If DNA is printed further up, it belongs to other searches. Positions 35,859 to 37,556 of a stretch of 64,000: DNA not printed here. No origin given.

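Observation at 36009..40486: RNA repair pair (Rnl2-like RNA ligase + polynucleotide kinase-phosphatase) flanking a sigma factor and vWA protein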

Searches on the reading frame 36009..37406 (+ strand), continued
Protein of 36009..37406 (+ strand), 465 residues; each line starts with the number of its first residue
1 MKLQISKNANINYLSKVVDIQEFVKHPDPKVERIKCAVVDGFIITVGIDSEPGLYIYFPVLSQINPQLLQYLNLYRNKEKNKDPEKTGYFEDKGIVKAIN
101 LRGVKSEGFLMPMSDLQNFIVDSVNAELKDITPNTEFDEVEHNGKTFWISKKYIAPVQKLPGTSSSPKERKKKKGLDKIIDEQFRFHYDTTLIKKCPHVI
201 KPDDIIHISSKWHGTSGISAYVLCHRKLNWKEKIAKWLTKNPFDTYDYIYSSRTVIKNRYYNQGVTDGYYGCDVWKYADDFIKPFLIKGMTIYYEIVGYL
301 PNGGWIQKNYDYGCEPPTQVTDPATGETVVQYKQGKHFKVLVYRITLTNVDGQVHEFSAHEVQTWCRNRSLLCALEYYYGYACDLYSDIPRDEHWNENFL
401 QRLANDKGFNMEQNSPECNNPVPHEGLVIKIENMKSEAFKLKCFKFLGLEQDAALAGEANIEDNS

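Call 34: get_annotated_region(hit=H40, flank=6000)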
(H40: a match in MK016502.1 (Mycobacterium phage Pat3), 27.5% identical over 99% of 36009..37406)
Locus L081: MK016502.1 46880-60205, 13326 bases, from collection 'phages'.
description: Mycobacterium phage Pat3, complete genome.
organism: Mycobacterium phage Pat3 (NCBI taxid 2484214)
taxonomy: Viruses; Duplodnaviria; Heunggongvirae; Uroviricota; Caudoviricetes; Kostyavirus
host: Mycobacterium smegmatis mc2 155; source: soil; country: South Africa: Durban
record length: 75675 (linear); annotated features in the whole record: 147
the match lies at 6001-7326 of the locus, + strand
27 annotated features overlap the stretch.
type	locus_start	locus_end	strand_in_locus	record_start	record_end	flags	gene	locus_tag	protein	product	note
CDS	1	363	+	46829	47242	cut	74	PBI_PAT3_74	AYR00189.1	DNA binding protein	-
CDS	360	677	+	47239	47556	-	75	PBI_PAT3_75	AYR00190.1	HNH endonuclease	-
CDS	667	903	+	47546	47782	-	76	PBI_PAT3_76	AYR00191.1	hypothetical protein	-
CDS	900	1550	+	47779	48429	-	77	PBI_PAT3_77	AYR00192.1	hypothetical protein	-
CDS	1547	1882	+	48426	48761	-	78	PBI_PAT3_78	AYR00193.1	hypothetical protein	-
CDS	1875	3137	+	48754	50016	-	79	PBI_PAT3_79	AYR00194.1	dsDNA helicase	-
CDS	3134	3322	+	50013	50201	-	80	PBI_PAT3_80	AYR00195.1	hypothetical protein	-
CDS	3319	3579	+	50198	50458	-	81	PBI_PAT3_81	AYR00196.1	WhiB family transcription factor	-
CDS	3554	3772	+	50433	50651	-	82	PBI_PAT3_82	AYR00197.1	hypothetical protein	-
CDS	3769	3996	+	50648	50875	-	83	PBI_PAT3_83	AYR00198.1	hypothetical protein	-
CDS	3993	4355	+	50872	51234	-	84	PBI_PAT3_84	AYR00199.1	holliday junction resolvase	-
CDS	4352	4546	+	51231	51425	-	85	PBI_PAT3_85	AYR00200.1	hypothetical protein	-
CDS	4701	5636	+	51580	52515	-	86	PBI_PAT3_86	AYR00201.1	polynucleotide kinase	-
CDS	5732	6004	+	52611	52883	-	87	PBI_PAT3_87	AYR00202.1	hypothetical protein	-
CDS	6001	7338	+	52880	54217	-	88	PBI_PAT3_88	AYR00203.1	RNA ligase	-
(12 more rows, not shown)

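Call 35: get_annotated_region(hit=H34, flank=8000)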
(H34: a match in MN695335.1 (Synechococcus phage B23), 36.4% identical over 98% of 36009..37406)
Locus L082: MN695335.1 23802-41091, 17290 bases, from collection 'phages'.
description: Synechococcus phage B23, complete genome.
organism: Synechococcus phage B23 (NCBI taxid 2674977)
taxonomy: Viruses; Duplodnaviria; Heunggongvirae; Uroviricota; Caudoviricetes; Kyanoviridae
host: Synechoccus sp.; source: -; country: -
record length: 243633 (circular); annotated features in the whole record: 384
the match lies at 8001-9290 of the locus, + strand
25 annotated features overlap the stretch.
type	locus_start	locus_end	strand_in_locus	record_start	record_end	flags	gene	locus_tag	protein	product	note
CDS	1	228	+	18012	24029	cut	-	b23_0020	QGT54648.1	tail fiber protein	gp20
CDS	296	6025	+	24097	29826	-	-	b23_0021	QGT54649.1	hypothetical protein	gp21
CDS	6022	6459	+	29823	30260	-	-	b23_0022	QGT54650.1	hypothetical protein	gp22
CDS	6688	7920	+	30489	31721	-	-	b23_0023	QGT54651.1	helicase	gp23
CDS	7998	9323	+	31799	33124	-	-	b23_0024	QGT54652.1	hypothetical protein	gp24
CDS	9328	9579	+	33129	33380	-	-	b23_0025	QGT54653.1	hypothetical protein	gp25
CDS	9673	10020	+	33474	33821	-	-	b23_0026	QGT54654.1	hypothetical protein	gp26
CDS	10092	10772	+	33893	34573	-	-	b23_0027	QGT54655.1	hypothetical protein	gp27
CDS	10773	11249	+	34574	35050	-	-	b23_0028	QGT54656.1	hypothetical protein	gp28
CDS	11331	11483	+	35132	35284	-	-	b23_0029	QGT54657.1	hypothetical protein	gp29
CDS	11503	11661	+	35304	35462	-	-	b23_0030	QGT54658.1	hypothetical protein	gp30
CDS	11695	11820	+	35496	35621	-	-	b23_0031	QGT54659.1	hypothetical protein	gp31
CDS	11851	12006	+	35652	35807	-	-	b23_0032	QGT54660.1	hypothetical protein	gp32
CDS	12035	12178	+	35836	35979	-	-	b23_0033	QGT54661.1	hypothetical protein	gp33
CDS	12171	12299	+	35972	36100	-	-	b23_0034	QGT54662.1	hypothetical protein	gp34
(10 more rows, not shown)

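Call 38: fold_search(model_id=the predicted structure, library=pdb)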
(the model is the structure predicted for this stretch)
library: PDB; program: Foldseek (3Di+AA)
matches with E <= 10: 251; with E <= 0.001: 33
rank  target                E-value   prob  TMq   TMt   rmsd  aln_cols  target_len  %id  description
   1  6vt4                  1.2e-12  1.00  0.49  0.65   7.5       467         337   13  Naegleria gruberi RNA ligase R149A mutant apo (released 2020-04-08)
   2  6vtd                  1.3e-12  1.00  0.49  0.65   7.0       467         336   14  Naegleria gruberi RNA ligase R149A mutant with ATP and Mn (released 2020-04-08)
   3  6vt0                  2.0e-12  1.00  0.47  0.62   8.2       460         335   14  Naegleria gruberi RNA ligase K170A mutant apo (released 2020-04-08)
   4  6vte                  2.6e-12  1.00  0.49  0.65   7.6       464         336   12  Naegleria gruberi RNA Ligase K170M mutant with AMP and Mn (released 2020-04-08)
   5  6vt1_A                2.8e-12  1.00  0.48  0.63   9.4       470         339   14  Naegleria gruberi RNA ligase D172A mutant apo (released 2020-04-08)
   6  6vt5                  3.1e-12  1.00  0.48  0.63   7.7       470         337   13  Naegleria gruberi RNA ligase R4a K121A mutant apo (released 2020-04-08)
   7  5cou                  3.3e-12  1.00  0.49  0.65   7.9       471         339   13  Structure and mechanism of a eukaryal nick-sealing RNA ligase K170M+ATP (released 2015-10-28)
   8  5cot                  4.4e-12  1.00  0.47  0.62   8.1       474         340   13  Structure and mechanism of a eukaryal nick-sealing RNA ligase (released 2015-10-28)
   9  6vt8                  7.0e-12  1.00  0.47  0.63   7.8       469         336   13  Naegleria gruberi RNA ligase E312A mutant with AMP and Mn (released 2020-04-08)
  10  6vtf_A                1.2e-11  1.00  0.47  0.63   9.4       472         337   12  Naegleria gruberi RNA ligase with PPi (released 2020-04-08)
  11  6vt3                  1.2e-11  1.00  0.46  0.59   8.5       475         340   12  Naegleria gruberi RNA ligase K326A mutant apo (released 2020-04-08)
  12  6vt9                  3.1e-11  1.00  0.51  0.68   6.4       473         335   12  Naegleria gruberi RNA ligase E227A mutant with ATP and Mn (released 2020-04-08)
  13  6vtg_A                3.3e-11  1.00  0.48  0.63   7.5       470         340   14  Naegleria gruberi RNA ligase E227A mutant apo (released 2020-04-08)
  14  1xdn                  7.3e-07  1.00  0.30  0.50   8.8       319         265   14  High resolution crystal structure of an editosome enzyme from trypanosoma brucei: RNA editing ligase 1 (released 2004-12-07)
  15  2hvr_B                1.0e-06  1.00  0.30  0.41  12.5       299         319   16  Structure of T4 RNA Ligase 2 with Nicked 5'-Adenylated nucleic acid duplex containing a 3'-deoxyribonucleotide at the  (released 2006-10-17)
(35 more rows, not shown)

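Call 43: search_protein_families(library=pfam, alignment_id=A2, max_evalue=0.01)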
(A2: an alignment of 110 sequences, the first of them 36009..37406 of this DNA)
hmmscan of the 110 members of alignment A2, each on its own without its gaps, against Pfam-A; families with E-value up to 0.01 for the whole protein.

A. member 1, window:36009-37406:+ (465 aa): 0 families

B. families by the number of members that match (of 110 scanned): 10 families
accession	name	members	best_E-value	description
PF21189.3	PHA02142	99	1.1e-13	PHA02142 OB-fold domain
PF09414.15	RNA_ligase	91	4.9e-13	RNA ligase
PF01588.26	tRNA_bind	2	0.0052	Putative tRNA binding domain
PF00900.26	Ribosomal_S4e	1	0.0038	Ribosomal family S4e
PF16175.11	DUF4875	1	0.0044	Domain of unknown function (DUF4875)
PF01246.26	Ribosomal_L24e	1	0.0047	Ribosomal protein L24e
PF01650.23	Peptidase_C13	1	0.0065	Peptidase C13 family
PF09186.17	DUF1949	1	0.0074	Domain of unknown function (DUF1949)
PF12969.12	DUF3857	1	0.0075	Domain of Unknown Function with PDB structure (DUF3857)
PF10084.14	DUF2322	1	0.008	Uncharacterized protein conserved in bacteria (DUF2322)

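Call 45: get_annotated_region(hit=H16, flank=8000)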
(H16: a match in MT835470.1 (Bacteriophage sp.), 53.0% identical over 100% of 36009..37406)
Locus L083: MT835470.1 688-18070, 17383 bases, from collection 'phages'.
description: UNVERIFIED: Bacteriophage sp. clone scaffold_2 genomic sequence.
organism: Bacteriophage sp. (NCBI taxid 38018)
taxonomy: Viruses
host: -; source: human fecal samples; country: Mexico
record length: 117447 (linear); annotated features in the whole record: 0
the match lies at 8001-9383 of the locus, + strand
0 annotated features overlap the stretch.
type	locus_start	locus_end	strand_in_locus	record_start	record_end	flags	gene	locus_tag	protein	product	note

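Call 46: get_annotated_region(hit=H21, flank=8000)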
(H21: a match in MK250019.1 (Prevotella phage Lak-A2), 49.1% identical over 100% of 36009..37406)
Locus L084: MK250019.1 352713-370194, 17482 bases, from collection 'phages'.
description: MAG: Prevotella phage Lak-A2, complete genome.
organism: Prevotella phage Lak-A2 (NCBI taxid 2491282)
taxonomy: Viruses; Duplodnaviria; Heunggongvirae; Uroviricota; Caudoviricetes
host: Prevotella sp.; source: human feces; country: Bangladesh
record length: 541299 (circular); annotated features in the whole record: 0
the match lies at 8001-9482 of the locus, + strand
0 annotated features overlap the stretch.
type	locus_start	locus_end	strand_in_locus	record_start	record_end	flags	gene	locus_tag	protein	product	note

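Call 47: get_annotated_region(hit=H32, flank=8000)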
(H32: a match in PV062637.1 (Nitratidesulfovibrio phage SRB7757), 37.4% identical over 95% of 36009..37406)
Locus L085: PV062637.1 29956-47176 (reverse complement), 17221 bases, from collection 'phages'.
description: UNVERIFIED: Nitratidesulfovibrio phage SRB7757, complete genome.
organism: Nitratidesulfovibrio phage SRB7757 (NCBI taxid 3400148)
taxonomy: Viruses; Duplodnaviria; Heunggongvirae; Uroviricota; Caudoviricetes
host: Nitratidesulfovibrio vulgaris ATCC7757 (synonym: Desulfovibtio vulgaris); source: -; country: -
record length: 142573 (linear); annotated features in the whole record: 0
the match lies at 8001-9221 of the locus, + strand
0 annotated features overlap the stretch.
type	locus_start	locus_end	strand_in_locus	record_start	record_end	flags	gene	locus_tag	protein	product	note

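Call 49: find_encoding_contigs(protein=P0142, flank=10000, max_places=4)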
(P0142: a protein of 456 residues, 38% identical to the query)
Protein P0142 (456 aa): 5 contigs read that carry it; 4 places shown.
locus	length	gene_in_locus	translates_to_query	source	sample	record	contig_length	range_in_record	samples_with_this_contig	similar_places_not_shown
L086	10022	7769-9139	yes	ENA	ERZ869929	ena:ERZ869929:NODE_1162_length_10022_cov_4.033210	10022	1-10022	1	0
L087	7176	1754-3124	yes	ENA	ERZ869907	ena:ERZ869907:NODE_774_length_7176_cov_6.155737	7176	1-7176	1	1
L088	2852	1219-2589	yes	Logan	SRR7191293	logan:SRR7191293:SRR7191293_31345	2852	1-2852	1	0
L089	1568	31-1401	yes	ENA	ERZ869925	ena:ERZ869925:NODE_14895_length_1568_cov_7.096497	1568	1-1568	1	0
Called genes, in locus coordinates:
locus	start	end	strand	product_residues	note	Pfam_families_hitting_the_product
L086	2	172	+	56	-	?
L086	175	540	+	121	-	-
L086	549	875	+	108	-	-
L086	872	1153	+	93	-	-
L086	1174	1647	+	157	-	-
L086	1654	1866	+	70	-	-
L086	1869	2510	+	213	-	PF01171:ATP_bind_3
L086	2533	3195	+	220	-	PF09694:Gcw_chp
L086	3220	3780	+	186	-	PF04973:NMN_transporter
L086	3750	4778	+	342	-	PF13521:AAA_28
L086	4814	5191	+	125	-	-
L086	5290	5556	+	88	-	PF26092:T4_Y16D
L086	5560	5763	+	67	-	-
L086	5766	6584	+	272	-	-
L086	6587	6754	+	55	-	-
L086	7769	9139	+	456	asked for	PF21189:PHA02142 (weak)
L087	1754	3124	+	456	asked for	PF21189:PHA02142 (weak)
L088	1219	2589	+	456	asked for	PF21189:PHA02142 (weak)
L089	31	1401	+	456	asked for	PF21189:PHA02142 (weak)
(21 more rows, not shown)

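Call 74: find_related_loci(query=A1, collection=genome_contigs, flank=10000)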
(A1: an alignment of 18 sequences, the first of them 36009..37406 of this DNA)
Query A1 (465 aa) in genome_contigs; peptide patterns used: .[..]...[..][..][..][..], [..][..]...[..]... (x = any residue, [..] = any of these).
99 stretches matched a pattern; 8 encode a relative of the query (tblastn E <= 1e-3); 8 distinct loci.
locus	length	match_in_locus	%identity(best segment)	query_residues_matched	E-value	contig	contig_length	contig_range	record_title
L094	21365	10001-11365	61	1-465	0e+0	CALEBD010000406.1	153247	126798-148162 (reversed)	MAG TPA_asm: uncultured Clostridium sp. isolate ERR912056_bin.49_CONCOCT_v1.1_MAG genome assembly, contig: ERZ827043.29,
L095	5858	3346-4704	63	1-463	0e+0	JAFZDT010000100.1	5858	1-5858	MAG: Erysipelotrichaceae bacterium isolate RGIG7674 Water_buffalos_Rectum-1__c473260, whole genome shotgun sequence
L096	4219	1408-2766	58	1-463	8e-180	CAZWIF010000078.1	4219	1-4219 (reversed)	MAG TPA_asm: uncultured Clostridium sp. isolate SRP222994_co1_126 genome assembly, contig: NODE_39562_length_4219_cov_11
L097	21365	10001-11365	61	1-465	0e+0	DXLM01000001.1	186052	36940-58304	MAG TPA_asm: Bacteroides sp. isolate HRGM_Genome_0403 HRGM_Genome_0403_1, whole genome shotgun sequence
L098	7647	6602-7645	57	1-357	4e-133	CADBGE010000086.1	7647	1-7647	MAG: uncultured Erysipelotrichaceae bacterium isolate RUG13941 genome assembly, contig: RUG13941_asm_86, whole genome sh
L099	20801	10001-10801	62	190-465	2e-105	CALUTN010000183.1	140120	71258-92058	MAG: Candidatus Gastranaerophilales bacterium isolate BRZ_DC__bin16 genome assembly, contig: BRZ_DC__NODE_86_length_1401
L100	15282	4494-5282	59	190-465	1e-94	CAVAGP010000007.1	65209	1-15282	Faecalibacillus sp. isolate H07605-L1_cleanbin_000015 genome assembly, contig: Spades_H07605-L1_contig_149, whole genome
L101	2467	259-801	58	9-189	9e-67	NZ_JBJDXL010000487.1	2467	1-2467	MAG: Intestinibacter sp. isolate PUUB17_bin.077 NODE_69694_length_2467_cov_4.811774, whole genome shotgun sequence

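Call 79: search_protein_families(library=pfam, proteins=[window:36009-37406:+], max_evalue=10)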
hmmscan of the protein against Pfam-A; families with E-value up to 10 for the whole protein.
window:36009-37406:+ (465 aa): 0 families
